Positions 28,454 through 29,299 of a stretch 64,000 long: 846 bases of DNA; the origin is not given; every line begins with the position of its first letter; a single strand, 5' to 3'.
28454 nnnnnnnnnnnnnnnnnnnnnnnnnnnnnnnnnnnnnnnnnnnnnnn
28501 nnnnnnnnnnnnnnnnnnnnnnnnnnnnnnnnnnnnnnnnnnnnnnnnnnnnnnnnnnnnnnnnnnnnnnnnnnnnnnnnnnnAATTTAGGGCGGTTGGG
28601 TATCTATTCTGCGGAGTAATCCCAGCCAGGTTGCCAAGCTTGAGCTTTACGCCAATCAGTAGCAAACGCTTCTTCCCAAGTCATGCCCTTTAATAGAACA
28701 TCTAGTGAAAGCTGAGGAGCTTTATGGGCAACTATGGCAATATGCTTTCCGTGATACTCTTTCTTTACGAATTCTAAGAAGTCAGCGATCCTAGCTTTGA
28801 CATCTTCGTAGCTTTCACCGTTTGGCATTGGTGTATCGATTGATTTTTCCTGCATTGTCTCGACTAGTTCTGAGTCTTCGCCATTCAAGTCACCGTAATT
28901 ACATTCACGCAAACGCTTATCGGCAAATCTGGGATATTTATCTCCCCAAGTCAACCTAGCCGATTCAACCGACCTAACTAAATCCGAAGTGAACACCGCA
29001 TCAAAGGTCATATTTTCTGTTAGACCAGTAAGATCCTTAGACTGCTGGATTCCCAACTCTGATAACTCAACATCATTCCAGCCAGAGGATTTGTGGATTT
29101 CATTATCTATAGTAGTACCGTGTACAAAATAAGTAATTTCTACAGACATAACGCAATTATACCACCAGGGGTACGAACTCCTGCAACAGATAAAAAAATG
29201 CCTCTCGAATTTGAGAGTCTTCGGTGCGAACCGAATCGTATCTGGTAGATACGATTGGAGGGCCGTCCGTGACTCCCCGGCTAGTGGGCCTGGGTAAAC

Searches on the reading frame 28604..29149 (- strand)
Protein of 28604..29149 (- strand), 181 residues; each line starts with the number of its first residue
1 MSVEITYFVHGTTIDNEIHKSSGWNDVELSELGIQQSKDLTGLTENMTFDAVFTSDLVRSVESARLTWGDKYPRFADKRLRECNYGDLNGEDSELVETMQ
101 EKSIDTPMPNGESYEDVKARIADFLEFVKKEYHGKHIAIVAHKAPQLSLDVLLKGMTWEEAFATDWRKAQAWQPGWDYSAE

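Call 22: find_encoding_contigs(protein=window:28604-29149:-, flank=3000, max_places=10)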
Protein window:28604-29149:- (181 aa): no gene with exactly this product is on record in the collection.

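Call 23: find_homologous_proteins(query=window:28604-29149:-)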
Query window:28604-29149:- (181 aa): 5700 proteins with E <= 0.001 among 5740 candidates; the best 120 are listed.
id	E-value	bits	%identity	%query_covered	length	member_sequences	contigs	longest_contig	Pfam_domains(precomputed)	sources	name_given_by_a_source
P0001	1.0e-118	412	100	100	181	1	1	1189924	PF00300.28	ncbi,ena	-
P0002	1.8e-108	378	92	100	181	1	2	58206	PF00300.28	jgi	jgi:broad specificity phosphatase PhoE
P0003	2.1e-106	372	89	100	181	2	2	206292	PF00300.28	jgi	jgi:broad specificity phosphatase PhoE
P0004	6.9e-103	360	86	99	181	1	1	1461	PF00300.28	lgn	-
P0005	7.2e-101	354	83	100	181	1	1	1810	PF00300.28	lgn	-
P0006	9.5e-101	353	82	100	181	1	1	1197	PF00300.28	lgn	-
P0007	1.7e-100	352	85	100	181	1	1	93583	PF00300.28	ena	-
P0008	6.1e-100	351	81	100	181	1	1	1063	PF00300.28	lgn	-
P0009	1.6e-98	346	82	100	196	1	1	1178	PF00300.28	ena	-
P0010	2.4e-98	345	83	100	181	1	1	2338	PF00300.28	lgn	-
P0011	3.8e-98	345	80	100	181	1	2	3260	PF00300.28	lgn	-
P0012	3.8e-98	345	83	99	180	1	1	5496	PF00300.28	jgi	jgi:broad specificity phosphatase PhoE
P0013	7.4e-98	344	82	100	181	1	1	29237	PF00300.28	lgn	-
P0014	3.0e-97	342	83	98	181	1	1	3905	PF00300.28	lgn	-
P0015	7.3e-97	341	81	98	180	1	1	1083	PF00300.28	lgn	-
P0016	9.2e-97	340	80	100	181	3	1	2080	PF00300.28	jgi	-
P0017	3.7e-96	338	81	100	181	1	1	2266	PF00300.28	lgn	-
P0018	7.6e-96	337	79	100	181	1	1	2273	PF00300.28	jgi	jgi:broad specificity phosphatase PhoE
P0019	1.4e-95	336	79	98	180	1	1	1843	PF00300.28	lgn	-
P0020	1.8e-95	336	80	99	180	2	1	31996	PF00300.28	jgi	jgi:broad specificity phosphatase PhoE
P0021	1.9e-95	336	80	99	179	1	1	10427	PF00300.28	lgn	-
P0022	1.9e-95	336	81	98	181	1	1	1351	PF00300.28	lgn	-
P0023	2.4e-95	336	78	100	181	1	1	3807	PF00300.28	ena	-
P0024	3.4e-95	335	81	98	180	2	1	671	PF00300.28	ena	-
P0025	3.9e-95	335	79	99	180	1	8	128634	PF00300.28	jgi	jgi:broad specificity phosphatase PhoE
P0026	1.0e-94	334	81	98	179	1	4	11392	PF00300.28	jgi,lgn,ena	-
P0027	2.4e-94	332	79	100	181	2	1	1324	PF00300.28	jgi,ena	-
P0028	2.5e-94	332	77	100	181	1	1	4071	PF00300.28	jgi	jgi:broad specificity phosphatase PhoE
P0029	7.3e-94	331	79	98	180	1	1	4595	PF00300.28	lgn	-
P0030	1.6e-93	330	79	98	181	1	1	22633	PF00300.28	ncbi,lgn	-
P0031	2.5e-93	329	77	100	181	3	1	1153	PF00300.28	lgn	-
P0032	3.4e-93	329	79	98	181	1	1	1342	PF00300.28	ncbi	-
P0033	3.9e-93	328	78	99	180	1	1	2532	PF00300.28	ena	-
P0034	4.5e-93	328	79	99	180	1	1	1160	PF00300.28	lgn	-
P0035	4.5e-93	328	78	98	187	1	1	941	PF00300.28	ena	-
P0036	9.8e-93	327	79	98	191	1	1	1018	PF00300.28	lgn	-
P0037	1.1e-92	327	78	98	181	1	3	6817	PF00300.28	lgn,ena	-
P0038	1.7e-92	326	78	99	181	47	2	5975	PF00300.28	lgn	-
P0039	2.0e-92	326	78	99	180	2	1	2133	PF00300.28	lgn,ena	-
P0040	2.5e-92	326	76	97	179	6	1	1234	PF00300.28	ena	-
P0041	2.8e-92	326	78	99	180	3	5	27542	PF00300.28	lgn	-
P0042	2.9e-92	326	78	98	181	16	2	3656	PF00300.28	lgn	-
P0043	3.4e-92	325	79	97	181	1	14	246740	PF00300.28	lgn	-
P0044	4.9e-92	325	77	100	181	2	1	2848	PF00300.28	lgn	-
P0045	5.0e-92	325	79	98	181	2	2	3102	PF00300.28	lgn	-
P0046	5.0e-92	325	76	98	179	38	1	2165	PF00300.28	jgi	jgi:broad specificity phosphatase PhoE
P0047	5.8e-92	325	77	98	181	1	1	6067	PF00300.28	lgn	-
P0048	5.9e-92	325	78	98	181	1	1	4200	PF00300.28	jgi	jgi:broad specificity phosphatase PhoE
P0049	9.5e-92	324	77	99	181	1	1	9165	PF00300.28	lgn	-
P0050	9.5e-92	324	78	98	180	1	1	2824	PF00300.28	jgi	jgi:broad specificity phosphatase PhoE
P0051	1.6e-91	323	76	98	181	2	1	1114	PF00300.28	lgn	-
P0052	1.9e-91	323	76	98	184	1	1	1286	PF00300.28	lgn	-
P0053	2.3e-91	323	76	97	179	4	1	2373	PF00300.28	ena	-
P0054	2.8e-91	322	78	100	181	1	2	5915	PF00300.28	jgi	jgi:broad specificity phosphatase PhoE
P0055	3.2e-91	322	78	98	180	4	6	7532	PF00300.28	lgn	-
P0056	3.6e-91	322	77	98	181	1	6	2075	PF00300.28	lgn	-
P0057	3.8e-91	322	77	100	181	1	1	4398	PF00300.28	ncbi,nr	ncbi:histidine phosphatase family protein [Candidatus Saccharibacteria bacterium]|nr:histidine phosp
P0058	3.9e-91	322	76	98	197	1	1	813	PF00300.28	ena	-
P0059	4.9e-91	322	78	99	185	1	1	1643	PF00300.28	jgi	-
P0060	5.4e-91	321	76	98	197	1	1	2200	PF00300.28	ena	-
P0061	7.1e-91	321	77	99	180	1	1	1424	PF00300.28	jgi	jgi:broad specificity phosphatase PhoE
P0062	7.8e-91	321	75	98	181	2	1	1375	PF00300.28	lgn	-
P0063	8.0e-91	321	76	98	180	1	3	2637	PF00300.28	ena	-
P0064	9.3e-91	321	77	99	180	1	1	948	PF00300.28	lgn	-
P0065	9.5e-91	321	76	98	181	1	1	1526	PF00300.28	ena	-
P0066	1.0e-90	321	76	100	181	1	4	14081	PF00300.28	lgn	-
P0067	1.0e-90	321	77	98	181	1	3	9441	PF00300.28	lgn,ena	-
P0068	1.2e-90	320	76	100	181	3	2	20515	PF00300.28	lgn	-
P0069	1.3e-90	320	77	100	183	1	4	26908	PF00300.28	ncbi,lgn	-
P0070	1.8e-90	320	76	98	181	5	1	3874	PF00300.28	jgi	jgi:broad specificity phosphatase PhoE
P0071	1.9e-90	320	75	99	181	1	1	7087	PF00300.28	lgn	-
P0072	2.1e-90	320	77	97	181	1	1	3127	PF00300.28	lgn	-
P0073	2.2e-90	319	75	100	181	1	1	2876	PF00300.28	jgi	jgi:broad specificity phosphatase PhoE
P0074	3.1e-90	319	75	99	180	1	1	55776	PF00300.28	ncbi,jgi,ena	ncbi:MAG: histidine phosphatase family protein [Candidatus Saccharibacteria bacterium]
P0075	3.7e-90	319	76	98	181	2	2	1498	PF00300.28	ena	-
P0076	5.1e-90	318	75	98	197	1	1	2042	PF00300.28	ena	-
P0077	6.6e-90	318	76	98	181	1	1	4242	PF00300.28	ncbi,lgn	-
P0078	6.9e-90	318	77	99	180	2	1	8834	PF00300.28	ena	-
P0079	7.3e-90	318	76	100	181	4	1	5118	PF00300.28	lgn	-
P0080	7.8e-90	318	77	97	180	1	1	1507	PF00300.28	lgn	-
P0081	8.5e-90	318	75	100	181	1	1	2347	PF00300.28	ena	-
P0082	8.9e-90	318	75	97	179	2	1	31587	PF00300.28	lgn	-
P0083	9.8e-90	317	77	98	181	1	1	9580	PF00300.28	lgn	-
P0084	9.9e-90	317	75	97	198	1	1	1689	PF00300.28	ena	-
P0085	1.6e-89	317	75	99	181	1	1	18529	PF00300.28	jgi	-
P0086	2.4e-89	316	74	100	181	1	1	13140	PF00300.28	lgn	-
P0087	2.6e-89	316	74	97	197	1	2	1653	PF00300.28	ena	-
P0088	2.8e-89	316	75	98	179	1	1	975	PF00300.28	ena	-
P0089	3.1e-89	316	78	98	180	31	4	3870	PF00300.28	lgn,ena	-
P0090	4.8e-89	315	73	100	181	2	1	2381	PF00300.28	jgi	-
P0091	4.9e-89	315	76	99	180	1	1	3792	PF00300.28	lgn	-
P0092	8.1e-89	314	75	98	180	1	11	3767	PF00300.28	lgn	-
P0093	9.9e-89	314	75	98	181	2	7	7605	PF00300.28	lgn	-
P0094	1.2e-88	314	74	98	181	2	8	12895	PF00300.28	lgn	-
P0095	1.3e-88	314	75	100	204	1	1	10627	PF00300.28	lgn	-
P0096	1.4e-88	314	74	98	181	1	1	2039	PF00300.28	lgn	-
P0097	1.4e-88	314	74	98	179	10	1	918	PF00300.28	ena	-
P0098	1.5e-88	314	75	98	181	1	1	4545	PF00300.28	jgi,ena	-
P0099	2.2e-88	313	75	99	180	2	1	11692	PF00300.28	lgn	-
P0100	2.3e-88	313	74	97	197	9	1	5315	PF00300.28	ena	-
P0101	2.5e-88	313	75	100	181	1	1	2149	PF00300.28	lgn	-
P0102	2.6e-88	313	73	100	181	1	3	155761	PF00300.28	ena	-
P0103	2.9e-88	313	74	98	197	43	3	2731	PF00300.28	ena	-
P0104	7.5e-88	311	74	99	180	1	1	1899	PF00300.28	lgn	-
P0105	8.1e-88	311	74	97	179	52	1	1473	PF00300.28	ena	-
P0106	8.8e-88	311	74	98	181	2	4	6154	PF00300.28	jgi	jgi:broad specificity phosphatase PhoE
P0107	1.0e-87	311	74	98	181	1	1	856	PF00300.28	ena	-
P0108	1.1e-87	311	76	100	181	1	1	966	PF00300.28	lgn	-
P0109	1.3e-87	310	73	98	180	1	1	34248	PF00300.28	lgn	-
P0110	1.5e-87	310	72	100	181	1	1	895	PF00300.28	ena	-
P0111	1.8e-87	310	73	100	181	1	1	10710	PF00300.28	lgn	-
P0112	2.8e-87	309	76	98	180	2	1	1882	PF00300.28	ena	-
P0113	4.1e-87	309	72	100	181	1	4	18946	PF00300.28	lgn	-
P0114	4.8e-87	309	75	99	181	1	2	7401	PF00300.28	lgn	-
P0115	7.9e-87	308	75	98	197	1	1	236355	PF00300.28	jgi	jgi:broad specificity phosphatase PhoE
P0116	1.2e-86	307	74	98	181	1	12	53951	PF00300.28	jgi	jgi:broad specificity phosphatase PhoE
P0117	1.7e-86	307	73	99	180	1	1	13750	PF00300.28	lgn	-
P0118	2.2e-86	306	73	100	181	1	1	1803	PF00300.28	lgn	-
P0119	3.1e-86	306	73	97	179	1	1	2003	PF00300.28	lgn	-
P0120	3.5e-86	306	73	98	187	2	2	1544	PF00300.28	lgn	-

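Call 24: search_protein_families(library=pfam, proteins=[window:28604-29149:-], max_evalue=0.01)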
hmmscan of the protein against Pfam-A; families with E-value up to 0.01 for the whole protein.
window:28604-29149:- (181 aa): 1 family
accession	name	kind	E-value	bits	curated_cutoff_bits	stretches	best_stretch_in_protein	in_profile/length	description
PF00300.27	His_Phos_1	-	2.2e-27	96.4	21.7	1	10-163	6-168/194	Histidine phosphatase superfamily (branch 1)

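Call 25: find_encoding_contigs(protein=P0002, flank=3000, max_places=3)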
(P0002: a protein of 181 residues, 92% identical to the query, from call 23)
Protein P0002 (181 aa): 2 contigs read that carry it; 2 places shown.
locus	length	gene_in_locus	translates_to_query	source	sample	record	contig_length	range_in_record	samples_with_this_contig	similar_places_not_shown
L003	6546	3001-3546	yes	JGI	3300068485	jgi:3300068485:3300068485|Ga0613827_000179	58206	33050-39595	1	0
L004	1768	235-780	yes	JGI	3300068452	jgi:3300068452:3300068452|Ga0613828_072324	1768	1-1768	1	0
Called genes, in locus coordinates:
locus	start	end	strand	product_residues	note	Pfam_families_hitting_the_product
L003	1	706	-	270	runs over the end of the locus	PF00763:THF_DHG_CYH, PF02882:THF_DHG_CYH_C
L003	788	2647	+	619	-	PF00512:HisKA, PF02518:HATPase_c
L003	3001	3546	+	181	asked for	PF00300:His_Phos_1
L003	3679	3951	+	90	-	-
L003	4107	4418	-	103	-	-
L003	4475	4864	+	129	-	PF10000:ACT_3, PF13840:ACT_7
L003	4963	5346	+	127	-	-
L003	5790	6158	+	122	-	-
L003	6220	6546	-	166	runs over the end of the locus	-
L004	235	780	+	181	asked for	PF00300:His_Phos_1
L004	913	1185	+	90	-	-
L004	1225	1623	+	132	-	-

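Call 26: find_encoding_contigs(protein=P0003, flank=3000, max_places=3)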
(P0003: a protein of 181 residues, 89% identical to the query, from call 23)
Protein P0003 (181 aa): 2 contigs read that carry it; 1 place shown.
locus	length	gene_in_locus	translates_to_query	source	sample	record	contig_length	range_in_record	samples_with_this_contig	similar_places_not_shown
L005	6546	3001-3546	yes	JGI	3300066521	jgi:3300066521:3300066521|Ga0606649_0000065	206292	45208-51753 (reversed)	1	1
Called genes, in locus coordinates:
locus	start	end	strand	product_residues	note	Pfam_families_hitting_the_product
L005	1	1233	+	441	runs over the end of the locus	PF26299:MurL_N, PF26298:MurL_epimerase_C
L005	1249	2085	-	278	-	PF00763:THF_DHG_CYH, PF02882:THF_DHG_CYH_C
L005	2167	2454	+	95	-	PF02467:Whib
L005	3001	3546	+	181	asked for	PF00300:His_Phos_1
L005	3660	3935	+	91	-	PF04221:RelB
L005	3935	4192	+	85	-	PF15738:YafQ_toxin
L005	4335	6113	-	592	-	PF00331:Glyco_hydro_10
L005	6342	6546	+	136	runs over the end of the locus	PF00293:NUDIX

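Call 27: find_encoding_contigs(protein=P0007, flank=3000, max_places=3)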
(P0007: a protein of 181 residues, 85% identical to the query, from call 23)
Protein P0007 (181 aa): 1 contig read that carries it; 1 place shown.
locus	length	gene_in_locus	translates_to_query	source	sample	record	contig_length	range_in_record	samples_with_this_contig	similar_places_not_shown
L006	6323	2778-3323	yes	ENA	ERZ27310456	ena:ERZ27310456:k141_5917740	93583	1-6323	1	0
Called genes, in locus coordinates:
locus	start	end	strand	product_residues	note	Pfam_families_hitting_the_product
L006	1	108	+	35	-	?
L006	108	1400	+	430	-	PF26299:MurL_N, PF26298:MurL_epimerase_C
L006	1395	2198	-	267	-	PF00763:THF_DHG_CYH, PF02882:THF_DHG_CYH_C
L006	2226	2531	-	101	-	-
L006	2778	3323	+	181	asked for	PF00300:His_Phos_1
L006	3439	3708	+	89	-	PF04221:RelB, PF19891:DUF6364 (weak)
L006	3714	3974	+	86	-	PF05016:ParE_toxin (weak), PF15738:YafQ_toxin, PF15781:ParE-like_toxin (faint)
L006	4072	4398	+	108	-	-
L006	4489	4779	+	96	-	-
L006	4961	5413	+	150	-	-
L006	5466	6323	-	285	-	PF00152:tRNA-synt_2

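Call 33: find_encoding_contigs(protein=P0001, flank=10000, max_places=2)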
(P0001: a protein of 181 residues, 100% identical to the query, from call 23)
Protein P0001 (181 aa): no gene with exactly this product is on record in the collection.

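Call 34: find_encoding_contigs(protein=P0013, flank=3000, max_places=3)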
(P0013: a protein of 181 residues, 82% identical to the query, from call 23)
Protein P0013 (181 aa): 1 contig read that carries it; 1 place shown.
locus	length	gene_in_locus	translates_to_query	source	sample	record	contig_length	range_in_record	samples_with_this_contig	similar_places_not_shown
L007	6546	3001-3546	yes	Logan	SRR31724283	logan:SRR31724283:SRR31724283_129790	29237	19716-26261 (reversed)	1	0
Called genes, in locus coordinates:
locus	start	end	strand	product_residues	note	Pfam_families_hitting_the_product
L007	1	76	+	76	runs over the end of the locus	-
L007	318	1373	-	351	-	PF00856:SET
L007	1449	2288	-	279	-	PF00078:RVT_1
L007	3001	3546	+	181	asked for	PF00300:His_Phos_1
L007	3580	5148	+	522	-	PF13567:DUF4131 (weak), PF03772:Competence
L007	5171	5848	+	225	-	PF00027:cNMP_binding, PF13545:HTH_Crp_2, PF00325:Crp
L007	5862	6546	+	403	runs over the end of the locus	PF13426:PAS_9 (weak), PF08447:PAS_3, PF00512:HisKA, PF02518:HATPase_c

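Call 35: find_encoding_contigs(protein=P0025, flank=3000, max_places=8)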
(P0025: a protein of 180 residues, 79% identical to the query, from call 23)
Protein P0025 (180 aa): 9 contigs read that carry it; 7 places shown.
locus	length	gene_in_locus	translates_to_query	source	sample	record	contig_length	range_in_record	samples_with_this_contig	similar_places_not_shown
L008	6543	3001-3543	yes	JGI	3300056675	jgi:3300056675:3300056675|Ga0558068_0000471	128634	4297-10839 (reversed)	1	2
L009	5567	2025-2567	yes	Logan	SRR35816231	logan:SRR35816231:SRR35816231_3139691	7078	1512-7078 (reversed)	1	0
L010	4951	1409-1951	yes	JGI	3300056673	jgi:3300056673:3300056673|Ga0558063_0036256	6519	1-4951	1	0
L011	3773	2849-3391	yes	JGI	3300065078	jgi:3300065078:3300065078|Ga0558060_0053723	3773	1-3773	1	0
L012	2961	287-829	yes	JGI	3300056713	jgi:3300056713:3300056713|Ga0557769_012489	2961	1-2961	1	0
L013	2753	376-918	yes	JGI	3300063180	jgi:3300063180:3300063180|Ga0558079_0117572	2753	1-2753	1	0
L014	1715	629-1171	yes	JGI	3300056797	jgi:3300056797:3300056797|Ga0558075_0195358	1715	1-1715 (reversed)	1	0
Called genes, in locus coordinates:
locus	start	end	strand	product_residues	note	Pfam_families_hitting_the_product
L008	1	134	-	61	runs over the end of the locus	-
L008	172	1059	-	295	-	-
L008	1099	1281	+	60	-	PF12728:HTH_17, PF13411:MerR_1, PF00376:MerR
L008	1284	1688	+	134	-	-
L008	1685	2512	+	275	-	PF02826:2-Hacid_dh_C, PF03446:NAD_binding_2, PF03807:F420_oxidored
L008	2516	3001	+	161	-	PF18931:DUF5680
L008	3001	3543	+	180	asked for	PF00300:His_Phos_1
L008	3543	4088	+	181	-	-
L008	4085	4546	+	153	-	PF00702:Hydrolase (faint), PF08282:Hydrolase_3 (faint)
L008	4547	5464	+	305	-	-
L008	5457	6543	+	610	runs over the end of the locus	-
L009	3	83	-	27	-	?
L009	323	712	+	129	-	-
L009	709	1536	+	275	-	PF02826:2-Hacid_dh_C, PF03446:NAD_binding_2, PF03807:F420_oxidored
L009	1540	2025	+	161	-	PF18931:DUF5680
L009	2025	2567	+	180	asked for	PF00300:His_Phos_1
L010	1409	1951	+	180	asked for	PF00300:His_Phos_1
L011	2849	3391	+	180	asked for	PF00300:His_Phos_1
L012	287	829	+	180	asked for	PF00300:His_Phos_1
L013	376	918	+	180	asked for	PF00300:His_Phos_1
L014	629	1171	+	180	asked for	PF00300:His_Phos_1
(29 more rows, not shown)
